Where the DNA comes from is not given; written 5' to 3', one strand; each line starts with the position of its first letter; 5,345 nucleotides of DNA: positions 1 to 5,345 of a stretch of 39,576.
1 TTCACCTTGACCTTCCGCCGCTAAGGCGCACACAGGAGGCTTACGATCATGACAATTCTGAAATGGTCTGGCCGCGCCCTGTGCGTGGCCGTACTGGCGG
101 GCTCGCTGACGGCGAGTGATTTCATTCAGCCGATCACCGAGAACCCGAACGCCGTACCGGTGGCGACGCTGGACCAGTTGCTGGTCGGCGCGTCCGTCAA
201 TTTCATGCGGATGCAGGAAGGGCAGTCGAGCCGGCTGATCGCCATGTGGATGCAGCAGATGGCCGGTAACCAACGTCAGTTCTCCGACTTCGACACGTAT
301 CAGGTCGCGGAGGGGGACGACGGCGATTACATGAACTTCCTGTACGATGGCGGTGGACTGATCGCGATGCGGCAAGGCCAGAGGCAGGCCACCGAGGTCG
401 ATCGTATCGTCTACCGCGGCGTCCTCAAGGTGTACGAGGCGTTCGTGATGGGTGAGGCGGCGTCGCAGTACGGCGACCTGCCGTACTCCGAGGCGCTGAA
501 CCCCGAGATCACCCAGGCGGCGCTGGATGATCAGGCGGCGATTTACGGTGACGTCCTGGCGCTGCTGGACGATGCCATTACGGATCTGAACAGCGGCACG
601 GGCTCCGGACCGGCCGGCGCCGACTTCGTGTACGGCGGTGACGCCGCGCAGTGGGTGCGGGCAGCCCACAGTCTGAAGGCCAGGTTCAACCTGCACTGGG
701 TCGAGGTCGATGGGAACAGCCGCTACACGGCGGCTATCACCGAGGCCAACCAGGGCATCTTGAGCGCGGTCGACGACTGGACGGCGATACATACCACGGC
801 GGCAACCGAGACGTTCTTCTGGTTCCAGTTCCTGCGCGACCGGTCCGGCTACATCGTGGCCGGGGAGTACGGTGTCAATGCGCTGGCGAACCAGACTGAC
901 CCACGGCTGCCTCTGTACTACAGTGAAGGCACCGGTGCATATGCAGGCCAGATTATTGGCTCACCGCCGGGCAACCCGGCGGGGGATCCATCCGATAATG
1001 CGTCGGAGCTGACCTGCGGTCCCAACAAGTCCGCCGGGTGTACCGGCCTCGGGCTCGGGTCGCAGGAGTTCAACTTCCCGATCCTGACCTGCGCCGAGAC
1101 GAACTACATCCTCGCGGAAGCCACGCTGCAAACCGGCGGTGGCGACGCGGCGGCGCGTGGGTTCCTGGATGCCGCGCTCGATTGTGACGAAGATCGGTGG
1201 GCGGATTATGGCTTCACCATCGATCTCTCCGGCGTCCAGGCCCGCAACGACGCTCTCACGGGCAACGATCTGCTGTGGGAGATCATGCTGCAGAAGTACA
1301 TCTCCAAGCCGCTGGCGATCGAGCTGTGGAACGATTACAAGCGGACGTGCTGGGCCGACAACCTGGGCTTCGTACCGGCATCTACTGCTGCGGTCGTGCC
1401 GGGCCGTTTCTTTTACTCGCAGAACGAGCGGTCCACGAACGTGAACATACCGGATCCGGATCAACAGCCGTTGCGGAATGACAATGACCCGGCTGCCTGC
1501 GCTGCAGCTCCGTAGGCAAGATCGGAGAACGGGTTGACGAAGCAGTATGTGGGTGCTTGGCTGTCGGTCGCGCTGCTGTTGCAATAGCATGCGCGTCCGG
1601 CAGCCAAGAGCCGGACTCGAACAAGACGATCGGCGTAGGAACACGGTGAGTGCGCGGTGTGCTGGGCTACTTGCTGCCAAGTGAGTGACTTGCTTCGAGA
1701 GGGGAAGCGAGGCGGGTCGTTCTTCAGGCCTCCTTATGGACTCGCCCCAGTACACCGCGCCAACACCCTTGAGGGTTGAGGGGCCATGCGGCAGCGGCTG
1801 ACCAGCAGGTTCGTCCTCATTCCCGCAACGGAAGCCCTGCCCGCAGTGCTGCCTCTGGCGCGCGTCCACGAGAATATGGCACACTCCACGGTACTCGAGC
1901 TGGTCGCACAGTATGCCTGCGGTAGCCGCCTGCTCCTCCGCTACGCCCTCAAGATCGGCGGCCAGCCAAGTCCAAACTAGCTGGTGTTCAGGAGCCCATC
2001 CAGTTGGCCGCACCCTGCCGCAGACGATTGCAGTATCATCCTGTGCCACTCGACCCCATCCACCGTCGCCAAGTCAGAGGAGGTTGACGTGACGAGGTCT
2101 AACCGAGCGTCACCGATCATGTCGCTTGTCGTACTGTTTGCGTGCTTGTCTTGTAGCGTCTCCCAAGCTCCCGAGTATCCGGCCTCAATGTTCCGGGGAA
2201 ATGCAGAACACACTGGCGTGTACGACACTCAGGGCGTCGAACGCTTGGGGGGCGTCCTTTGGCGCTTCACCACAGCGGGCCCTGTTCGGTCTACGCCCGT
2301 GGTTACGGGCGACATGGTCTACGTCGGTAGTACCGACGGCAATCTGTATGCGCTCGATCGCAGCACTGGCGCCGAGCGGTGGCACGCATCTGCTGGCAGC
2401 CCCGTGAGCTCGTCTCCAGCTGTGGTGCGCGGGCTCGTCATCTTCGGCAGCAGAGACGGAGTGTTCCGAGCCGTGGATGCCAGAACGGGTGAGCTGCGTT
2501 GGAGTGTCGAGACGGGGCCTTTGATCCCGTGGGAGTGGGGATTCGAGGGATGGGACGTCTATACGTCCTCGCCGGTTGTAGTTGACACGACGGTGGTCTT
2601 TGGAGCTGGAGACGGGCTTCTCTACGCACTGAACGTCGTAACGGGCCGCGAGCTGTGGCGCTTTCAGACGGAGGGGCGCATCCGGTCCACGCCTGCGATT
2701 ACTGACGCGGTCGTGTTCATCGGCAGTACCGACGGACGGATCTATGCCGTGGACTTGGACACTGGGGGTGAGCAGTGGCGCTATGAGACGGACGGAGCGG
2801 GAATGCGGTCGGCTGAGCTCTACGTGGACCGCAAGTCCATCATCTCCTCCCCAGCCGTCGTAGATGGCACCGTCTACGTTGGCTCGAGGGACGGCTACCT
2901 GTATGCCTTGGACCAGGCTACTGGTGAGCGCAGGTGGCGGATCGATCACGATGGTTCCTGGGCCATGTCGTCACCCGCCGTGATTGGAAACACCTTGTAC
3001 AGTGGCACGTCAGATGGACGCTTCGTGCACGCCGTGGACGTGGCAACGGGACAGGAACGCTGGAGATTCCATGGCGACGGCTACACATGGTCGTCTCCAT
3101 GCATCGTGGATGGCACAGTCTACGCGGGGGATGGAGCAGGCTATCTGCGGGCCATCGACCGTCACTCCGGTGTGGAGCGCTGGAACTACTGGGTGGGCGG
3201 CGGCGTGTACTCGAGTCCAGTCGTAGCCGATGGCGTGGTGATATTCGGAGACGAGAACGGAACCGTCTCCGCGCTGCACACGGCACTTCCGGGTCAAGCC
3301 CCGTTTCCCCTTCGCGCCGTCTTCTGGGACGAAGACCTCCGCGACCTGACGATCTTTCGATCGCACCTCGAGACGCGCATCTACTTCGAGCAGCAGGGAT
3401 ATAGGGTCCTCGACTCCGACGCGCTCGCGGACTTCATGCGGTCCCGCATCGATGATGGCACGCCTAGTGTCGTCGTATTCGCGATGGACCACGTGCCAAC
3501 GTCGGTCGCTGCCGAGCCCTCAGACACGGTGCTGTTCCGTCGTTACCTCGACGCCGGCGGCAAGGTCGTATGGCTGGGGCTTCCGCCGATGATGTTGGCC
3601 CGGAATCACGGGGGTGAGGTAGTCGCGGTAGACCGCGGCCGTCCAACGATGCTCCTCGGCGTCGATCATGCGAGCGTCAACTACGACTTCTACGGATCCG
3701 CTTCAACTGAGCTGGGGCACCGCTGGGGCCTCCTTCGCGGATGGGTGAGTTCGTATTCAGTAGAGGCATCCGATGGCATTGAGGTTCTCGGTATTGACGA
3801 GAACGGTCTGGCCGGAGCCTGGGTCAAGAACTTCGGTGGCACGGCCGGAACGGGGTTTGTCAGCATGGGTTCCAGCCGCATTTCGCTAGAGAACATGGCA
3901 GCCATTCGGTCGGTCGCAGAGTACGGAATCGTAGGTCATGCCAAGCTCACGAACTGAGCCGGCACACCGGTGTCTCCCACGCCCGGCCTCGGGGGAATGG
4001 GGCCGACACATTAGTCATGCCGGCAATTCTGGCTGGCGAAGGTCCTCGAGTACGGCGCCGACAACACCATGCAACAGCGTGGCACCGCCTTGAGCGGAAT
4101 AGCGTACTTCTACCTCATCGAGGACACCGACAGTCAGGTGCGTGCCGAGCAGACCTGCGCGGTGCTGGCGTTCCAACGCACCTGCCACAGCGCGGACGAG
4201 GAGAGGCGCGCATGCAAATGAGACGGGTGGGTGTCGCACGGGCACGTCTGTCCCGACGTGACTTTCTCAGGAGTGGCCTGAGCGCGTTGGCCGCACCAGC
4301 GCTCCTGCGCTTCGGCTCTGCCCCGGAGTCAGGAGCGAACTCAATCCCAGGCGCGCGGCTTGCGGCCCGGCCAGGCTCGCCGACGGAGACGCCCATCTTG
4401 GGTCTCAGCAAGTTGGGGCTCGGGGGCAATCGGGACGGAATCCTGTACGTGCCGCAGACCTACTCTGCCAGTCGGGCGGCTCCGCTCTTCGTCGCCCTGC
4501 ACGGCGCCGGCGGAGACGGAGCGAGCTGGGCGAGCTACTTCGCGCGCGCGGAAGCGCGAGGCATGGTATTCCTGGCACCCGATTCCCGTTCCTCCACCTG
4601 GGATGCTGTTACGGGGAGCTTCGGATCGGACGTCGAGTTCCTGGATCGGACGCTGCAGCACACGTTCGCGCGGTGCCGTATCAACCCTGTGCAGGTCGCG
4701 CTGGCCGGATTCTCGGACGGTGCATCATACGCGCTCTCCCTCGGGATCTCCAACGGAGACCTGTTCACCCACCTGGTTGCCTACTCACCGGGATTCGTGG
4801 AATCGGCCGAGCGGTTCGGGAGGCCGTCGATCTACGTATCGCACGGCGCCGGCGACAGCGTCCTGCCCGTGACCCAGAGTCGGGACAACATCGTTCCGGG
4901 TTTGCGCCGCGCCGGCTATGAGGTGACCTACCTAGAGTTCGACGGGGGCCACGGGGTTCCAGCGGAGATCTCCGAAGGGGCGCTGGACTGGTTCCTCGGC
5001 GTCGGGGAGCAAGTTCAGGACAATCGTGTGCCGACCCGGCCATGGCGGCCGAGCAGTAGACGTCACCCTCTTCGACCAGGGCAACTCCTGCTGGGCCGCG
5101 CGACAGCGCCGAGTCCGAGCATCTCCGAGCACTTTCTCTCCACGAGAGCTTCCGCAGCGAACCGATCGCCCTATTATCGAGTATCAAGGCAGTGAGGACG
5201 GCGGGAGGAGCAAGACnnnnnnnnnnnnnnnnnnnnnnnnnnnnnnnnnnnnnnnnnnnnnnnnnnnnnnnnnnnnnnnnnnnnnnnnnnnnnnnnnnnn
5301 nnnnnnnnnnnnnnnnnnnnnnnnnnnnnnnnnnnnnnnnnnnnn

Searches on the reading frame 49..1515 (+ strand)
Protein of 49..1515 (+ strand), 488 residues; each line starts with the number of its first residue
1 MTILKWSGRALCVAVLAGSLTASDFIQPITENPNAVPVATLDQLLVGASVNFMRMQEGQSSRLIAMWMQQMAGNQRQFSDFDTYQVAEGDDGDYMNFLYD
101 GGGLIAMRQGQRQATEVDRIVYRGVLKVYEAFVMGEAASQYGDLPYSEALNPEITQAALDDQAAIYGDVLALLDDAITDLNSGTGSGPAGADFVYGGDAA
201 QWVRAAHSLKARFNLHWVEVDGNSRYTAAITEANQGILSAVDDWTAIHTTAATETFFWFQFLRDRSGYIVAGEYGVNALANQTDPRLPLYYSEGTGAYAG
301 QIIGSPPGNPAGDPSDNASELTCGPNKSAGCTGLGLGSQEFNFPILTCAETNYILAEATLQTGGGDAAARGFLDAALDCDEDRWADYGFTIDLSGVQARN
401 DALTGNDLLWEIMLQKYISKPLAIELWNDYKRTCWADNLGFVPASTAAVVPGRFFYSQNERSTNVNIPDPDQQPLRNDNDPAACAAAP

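Call 35: search_protein_families(library=pfam, proteins=[window:49-1515:+], max_evalue=0.001)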
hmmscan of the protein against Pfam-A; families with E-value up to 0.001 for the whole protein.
window:49-1515:+ (488 aa): 2 families
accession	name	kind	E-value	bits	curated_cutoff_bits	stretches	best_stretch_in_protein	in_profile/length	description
PF12771.13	SusD-like_2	-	1.5e-40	139.7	27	1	34-456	2-414/415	Starch-binding associating with outer membrane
PF12741.13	SusD-like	-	2.5e-21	76.7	27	1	124-362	111-338/495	Susd and RagB outer membrane lipoprotein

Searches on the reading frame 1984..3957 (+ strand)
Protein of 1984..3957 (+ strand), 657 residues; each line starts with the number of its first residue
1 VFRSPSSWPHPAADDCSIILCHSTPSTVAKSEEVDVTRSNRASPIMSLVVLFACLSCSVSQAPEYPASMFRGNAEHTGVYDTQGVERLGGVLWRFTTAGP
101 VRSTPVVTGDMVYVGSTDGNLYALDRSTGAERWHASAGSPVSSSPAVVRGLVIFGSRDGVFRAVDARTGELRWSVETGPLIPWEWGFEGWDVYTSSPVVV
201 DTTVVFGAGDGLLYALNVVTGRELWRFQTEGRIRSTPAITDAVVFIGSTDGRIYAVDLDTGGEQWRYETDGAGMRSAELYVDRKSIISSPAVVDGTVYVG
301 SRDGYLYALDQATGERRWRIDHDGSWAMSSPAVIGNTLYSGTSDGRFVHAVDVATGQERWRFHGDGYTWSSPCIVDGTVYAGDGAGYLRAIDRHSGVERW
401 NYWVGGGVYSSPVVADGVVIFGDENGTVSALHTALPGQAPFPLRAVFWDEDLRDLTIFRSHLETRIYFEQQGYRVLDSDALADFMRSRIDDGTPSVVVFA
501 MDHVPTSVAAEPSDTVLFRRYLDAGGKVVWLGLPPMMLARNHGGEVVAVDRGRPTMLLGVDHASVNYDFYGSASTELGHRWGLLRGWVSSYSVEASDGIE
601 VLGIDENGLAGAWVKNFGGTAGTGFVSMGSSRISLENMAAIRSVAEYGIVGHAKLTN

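Call 6: search_protein_families(library=pfam, proteins=[window:1984-3957:+], max_evalue=0.01)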
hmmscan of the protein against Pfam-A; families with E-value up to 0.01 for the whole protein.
window:1984-3957:+ (657 aa): 7 families
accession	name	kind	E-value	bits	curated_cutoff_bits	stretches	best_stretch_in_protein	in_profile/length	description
PF13570.13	Beta-prop_ACSF4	-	2.9e-58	198.3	133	2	195-433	7-243/329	Beta-alanine-activating enzyme, beta-propeller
PF13360.13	PQQ_2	-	2.4e-52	178.4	27.6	4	88-178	12-102/233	Outer membrane protein assembly factor BamB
PF01011.28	PQQ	-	2.2e-32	113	26.7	4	285-324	48-87/595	Glucose/ethanol/alcohol dehydrogenase, beta-propeller domain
PF25292.1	Beta-prop_CGLA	-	1.8e-06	28.1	26.8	0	244-277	47-79/316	Lambda-carrageenase beta-propeller domain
PF24796.1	WDR55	-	7.7e-05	22.3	200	0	200-258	190-250/296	WDR55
PF24807.1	WD40_CDC20-Fz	-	0.00033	20.5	200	0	202-261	64-123/292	CDC20/Fizzy WD40 domain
PF25210.1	Kelch_FKB95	-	0.00038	20.6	70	0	283-354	131-199/268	FKB95, Kelch-repeats domain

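Call 7: search_protein_families(library=ncbifam, proteins=[window:1984-3957:+], max_evalue=0.01)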
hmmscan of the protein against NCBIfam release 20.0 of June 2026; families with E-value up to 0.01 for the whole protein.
window:1984-3957:+ (657 aa): 8 families
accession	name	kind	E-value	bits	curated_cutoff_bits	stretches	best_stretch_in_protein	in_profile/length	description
TIGR03300.1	assembly_YfgL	equivalog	2.2e-52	178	285.2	4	89-177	85-173/377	outer membrane protein assembly factor BamB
NF008351.0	PRK11138.1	equivalog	4.2e-46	157.2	423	4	106-177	117-188/394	outer membrane protein assembly factor BamB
NF053615.1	SerThrKinAfsKStmc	equivalog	5.7e-43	147.6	1300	3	252-433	629-801/809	protein serine/threonine kinase AfsK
TIGR03075.1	PQQ_enz_alc_DH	subfamily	5e-31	107.9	480.05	3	235-363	63-198/530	PQQ-dependent dehydrogenase, methanol/ethanol family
TIGR04528.1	acido_non_PQQ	subfamily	3.2e-22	79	650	2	231-363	48-180/493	acido-empty-quinoprotein group A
TIGR03074.1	PQQ_membr_DH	subfamily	1e-18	66.6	832.65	1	102-233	206-311/783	membrane-bound PQQ-dependent dehydrogenase, glucose/quinate/shikimate family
NF050114.1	Rv3212_fam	equivalog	4.5e-08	32.7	150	0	329-364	66-99/393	Rv3212 family protein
NF038015.2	AztD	exception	0.0059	15.4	400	0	292-358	264-338/356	zinc metallochaperone AztD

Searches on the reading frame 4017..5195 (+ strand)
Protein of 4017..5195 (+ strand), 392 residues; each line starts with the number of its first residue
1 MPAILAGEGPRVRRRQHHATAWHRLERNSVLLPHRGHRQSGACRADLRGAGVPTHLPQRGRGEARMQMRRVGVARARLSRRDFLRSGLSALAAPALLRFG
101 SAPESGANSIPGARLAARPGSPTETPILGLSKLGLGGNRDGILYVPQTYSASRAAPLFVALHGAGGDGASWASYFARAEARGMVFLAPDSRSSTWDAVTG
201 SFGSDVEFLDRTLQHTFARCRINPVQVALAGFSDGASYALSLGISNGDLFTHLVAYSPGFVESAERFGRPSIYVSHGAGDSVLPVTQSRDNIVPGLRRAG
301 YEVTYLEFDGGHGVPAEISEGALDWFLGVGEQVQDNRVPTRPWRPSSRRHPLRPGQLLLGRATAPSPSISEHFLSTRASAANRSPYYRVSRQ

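Call 6: search_protein_families(library=pfam, proteins=[window:4017-5195:+], max_evalue=0.01)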
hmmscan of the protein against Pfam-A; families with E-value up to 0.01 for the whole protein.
window:4017-5195:+ (392 aa): 3 families
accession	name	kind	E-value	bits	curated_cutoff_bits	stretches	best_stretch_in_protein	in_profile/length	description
PF00756.26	Esterase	-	0.00016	21.9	22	1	136-267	5-157/251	Putative esterase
PF02230.22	Abhydrolase_2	-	0.00069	20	23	0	210-287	91-174/217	Phospholipase/Carboxylesterase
PF10518.14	TAT_signal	-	0.004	17.5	22.7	0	78-96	2-20/21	TAT (twin-arginine translocation) pathway signal sequence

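Call 7: search_protein_families(library=ncbifam, proteins=[window:4017-5195:+], max_evalue=0.01)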
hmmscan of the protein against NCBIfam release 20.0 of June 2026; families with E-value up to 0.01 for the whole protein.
window:4017-5195:+ (392 aa): 4 families
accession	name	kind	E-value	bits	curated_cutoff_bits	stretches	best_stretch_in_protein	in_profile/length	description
NF050058.1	e_dPHAscl_type1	hypoth_equivalog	4.8e-16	59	150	1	136-257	5-136/276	extracellular catalytic domain type 1 short-chain-length polyhydroxyalkanoate depolymerase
NF008525.0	PRK11460.1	equivalog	1.7e-07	30.7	191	1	209-323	87-202/232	esterase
TIGR01840.1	esterase_phb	subfamily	0.0009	18.8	107.85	1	143-253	3-123/213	PHB depolymerase family esterase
NF047577.1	quino_deg_MhqD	equivalog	0.0014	18.4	325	0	219-292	87-163/195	methylhydroquinone degradation carboxylesterase MhqD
